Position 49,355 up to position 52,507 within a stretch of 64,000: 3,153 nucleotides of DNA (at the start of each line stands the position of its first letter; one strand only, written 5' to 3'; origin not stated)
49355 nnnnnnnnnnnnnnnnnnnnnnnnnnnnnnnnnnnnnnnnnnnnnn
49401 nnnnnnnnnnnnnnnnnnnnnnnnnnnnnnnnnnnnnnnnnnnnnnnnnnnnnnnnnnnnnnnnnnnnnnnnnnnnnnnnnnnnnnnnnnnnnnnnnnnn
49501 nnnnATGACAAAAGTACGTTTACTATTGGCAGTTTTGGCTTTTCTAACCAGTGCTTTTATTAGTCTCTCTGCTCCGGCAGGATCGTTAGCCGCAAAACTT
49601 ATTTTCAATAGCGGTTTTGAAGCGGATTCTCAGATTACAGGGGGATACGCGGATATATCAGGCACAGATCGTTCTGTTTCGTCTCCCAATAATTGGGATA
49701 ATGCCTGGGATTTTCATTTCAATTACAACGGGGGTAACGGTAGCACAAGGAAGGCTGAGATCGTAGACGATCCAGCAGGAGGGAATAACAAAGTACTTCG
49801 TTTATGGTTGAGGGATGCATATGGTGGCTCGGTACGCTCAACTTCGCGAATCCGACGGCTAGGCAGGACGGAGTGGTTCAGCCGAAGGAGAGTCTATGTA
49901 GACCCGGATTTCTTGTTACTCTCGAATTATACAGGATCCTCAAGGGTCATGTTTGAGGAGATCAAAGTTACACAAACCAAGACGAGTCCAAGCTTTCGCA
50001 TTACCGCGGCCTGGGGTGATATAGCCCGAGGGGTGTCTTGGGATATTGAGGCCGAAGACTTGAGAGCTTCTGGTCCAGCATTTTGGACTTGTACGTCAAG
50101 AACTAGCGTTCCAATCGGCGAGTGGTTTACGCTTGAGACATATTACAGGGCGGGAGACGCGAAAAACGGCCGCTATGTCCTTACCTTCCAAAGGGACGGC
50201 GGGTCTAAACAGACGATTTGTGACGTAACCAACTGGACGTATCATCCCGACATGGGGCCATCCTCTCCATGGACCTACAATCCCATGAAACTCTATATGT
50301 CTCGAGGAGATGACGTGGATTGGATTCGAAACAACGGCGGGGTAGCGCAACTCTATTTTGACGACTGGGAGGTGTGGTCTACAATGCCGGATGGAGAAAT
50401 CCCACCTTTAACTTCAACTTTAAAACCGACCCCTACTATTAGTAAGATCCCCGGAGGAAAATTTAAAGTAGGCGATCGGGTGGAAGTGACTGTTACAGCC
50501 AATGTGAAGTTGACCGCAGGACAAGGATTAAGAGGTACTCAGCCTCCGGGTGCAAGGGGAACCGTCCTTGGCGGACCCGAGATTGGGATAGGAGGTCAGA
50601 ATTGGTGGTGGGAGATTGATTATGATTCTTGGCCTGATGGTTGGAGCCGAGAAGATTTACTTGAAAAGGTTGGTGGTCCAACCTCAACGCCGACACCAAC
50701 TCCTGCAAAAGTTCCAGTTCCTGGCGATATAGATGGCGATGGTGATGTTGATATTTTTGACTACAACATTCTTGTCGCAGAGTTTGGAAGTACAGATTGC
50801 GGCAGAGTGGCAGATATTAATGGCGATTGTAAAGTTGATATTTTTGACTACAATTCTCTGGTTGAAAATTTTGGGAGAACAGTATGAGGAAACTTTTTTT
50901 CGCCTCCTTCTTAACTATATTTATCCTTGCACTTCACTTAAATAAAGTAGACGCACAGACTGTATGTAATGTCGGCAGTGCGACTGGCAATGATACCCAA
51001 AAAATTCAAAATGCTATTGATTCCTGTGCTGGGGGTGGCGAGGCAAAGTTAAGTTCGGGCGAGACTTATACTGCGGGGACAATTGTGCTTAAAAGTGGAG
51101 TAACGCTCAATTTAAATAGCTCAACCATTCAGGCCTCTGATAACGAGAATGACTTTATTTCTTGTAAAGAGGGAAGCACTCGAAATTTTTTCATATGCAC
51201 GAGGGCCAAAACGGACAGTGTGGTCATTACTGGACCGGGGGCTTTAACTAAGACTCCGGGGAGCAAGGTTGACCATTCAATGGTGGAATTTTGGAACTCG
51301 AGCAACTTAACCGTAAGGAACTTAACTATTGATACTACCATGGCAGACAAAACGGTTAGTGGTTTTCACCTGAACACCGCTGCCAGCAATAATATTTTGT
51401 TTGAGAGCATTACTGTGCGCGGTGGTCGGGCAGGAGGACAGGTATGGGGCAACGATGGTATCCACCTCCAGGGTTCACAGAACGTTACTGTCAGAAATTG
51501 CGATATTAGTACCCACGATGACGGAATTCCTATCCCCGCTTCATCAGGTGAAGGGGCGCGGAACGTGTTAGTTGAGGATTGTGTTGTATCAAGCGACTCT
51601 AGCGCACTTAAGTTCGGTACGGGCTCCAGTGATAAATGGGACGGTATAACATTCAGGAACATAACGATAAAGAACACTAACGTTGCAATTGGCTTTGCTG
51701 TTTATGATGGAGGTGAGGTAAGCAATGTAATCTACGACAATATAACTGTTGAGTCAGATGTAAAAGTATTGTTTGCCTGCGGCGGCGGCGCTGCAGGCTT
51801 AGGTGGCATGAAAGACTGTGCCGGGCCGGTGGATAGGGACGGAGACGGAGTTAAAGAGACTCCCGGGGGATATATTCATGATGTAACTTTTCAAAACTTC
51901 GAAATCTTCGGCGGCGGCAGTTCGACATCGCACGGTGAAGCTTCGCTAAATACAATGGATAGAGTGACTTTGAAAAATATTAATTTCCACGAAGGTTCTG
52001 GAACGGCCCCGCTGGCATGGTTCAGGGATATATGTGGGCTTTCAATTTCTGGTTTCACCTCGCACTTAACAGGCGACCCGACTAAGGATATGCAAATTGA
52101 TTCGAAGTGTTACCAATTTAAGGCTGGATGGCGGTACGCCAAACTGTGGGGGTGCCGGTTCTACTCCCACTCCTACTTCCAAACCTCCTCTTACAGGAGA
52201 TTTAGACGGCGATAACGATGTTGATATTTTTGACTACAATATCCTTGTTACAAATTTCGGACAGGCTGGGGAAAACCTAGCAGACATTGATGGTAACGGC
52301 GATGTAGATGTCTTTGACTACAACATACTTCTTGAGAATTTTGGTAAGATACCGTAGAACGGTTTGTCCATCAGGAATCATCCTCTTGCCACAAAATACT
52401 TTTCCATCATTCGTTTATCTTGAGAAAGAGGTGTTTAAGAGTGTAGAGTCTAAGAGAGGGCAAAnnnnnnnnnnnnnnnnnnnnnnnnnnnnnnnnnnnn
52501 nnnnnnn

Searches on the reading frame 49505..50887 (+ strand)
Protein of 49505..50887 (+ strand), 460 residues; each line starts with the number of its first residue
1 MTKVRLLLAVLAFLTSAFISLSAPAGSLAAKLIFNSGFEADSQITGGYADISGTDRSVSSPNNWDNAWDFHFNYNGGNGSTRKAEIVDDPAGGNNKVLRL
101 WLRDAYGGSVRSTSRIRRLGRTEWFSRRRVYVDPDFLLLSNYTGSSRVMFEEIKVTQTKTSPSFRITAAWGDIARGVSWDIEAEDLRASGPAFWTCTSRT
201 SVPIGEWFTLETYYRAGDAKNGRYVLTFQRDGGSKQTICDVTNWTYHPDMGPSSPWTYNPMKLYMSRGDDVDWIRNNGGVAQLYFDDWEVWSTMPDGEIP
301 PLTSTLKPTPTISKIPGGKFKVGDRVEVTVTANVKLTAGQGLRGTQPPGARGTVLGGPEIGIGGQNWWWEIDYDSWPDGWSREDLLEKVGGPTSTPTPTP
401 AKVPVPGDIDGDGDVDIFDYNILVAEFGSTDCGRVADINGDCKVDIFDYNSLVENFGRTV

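Call 5: search_protein_families(library=pfam, proteins=[window:49505-50887:+], max_evalue=0.01)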
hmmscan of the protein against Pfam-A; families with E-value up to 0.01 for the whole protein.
window:49505-50887:+ (460 aa): 1 family
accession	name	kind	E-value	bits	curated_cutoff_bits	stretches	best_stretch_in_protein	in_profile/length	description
PF00404.24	Dockerin_1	-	0.00015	22.3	22.9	1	406-452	1-52/57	Dockerin type I domain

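Call 42: search_protein_families(library=ncbifam, proteins=[window:49505-50887:+], max_evalue=0.01)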
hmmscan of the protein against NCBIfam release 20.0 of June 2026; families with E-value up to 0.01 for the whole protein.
window:49505-50887:+ (460 aa): 1 family
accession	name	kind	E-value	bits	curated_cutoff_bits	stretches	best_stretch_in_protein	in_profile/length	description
NF041540.1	dockerin_GC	domain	0.0032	17.8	29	1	407-456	3-63/67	GC-type dockerin domain-anchored protein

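Call 57: search_solved_structures(query=window:49505-50884:+, max_evalue=0.01)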
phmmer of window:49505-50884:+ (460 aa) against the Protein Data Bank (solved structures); distinct sequences matched with E-value up to 0.01: 1.
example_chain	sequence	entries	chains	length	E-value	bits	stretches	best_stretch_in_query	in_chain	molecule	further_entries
5lxv_B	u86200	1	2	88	0.00037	22.5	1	404-449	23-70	Carbohydrate-binding protein WP_009985128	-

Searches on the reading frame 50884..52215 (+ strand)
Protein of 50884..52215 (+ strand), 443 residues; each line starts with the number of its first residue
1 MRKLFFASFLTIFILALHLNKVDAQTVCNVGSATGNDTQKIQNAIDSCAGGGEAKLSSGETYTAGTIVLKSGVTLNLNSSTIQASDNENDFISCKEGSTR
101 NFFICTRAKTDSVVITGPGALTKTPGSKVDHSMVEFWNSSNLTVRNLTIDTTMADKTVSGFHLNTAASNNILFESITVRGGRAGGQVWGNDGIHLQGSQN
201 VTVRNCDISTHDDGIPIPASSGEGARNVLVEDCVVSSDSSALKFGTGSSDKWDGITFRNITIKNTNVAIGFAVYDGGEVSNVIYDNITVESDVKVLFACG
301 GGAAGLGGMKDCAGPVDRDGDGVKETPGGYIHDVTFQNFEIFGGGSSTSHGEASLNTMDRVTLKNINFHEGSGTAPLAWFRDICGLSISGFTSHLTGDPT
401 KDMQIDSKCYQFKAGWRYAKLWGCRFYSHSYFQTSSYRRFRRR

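Call 3: search_protein_families(library=pfam, proteins=[window:50884-52215:+], max_evalue=1)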
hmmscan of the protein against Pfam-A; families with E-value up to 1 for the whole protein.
window:50884-52215:+ (443 aa): 4 families
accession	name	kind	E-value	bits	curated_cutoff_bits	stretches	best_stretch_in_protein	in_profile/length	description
PF00295.23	Glyco_hydro_28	-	4e-10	39.7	22.9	1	122-290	82-241/324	Glycosyl hydrolases family 28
PF13229.12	Beta_helix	-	1.6e-07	31.5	25.9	1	134-287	3-133/158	Right handed beta helix region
PF12708.12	Pect-lyase_RHGA_epim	-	3.8e-05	24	27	2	190-272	116-193/213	Rhamnogalacturonase A/epimerase, pectate lyase-like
PF05048.19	NosD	-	0.00065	19.6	23.6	1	132-286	17-144/212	Periplasmic copper-binding protein (NosD)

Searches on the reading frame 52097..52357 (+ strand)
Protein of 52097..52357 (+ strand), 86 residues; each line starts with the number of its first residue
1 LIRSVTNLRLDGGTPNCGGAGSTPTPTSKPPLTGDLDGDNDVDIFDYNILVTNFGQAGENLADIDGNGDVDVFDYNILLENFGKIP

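Call 3: search_protein_families(library=pfam, proteins=[window:52097-52357:+], max_evalue=1)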
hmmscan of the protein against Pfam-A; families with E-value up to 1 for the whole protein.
window:52097-52357:+ (86 aa): 5 families
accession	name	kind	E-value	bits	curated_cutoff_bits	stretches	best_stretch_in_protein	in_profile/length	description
PF13517.12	FG-GAP_3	-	0.00052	21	26.9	1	25-45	40-60/61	FG-GAP-like repeat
PF00404.24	Dockerin_1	-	0.011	16.4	22.9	1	34-78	2-52/57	Dockerin type I domain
PF12854.13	PPR_1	-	0.17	12.1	23.8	0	43-59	6-22/34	PPR repeat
PF08756.15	YfkB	-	0.26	11.5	25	1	37-74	71-109/151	YfkB-like domain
PF05279.16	Asp-B-Hydro_N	-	0.78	10.2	23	1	45-80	36-66/66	Aspartyl beta-hydroxylase N-terminal region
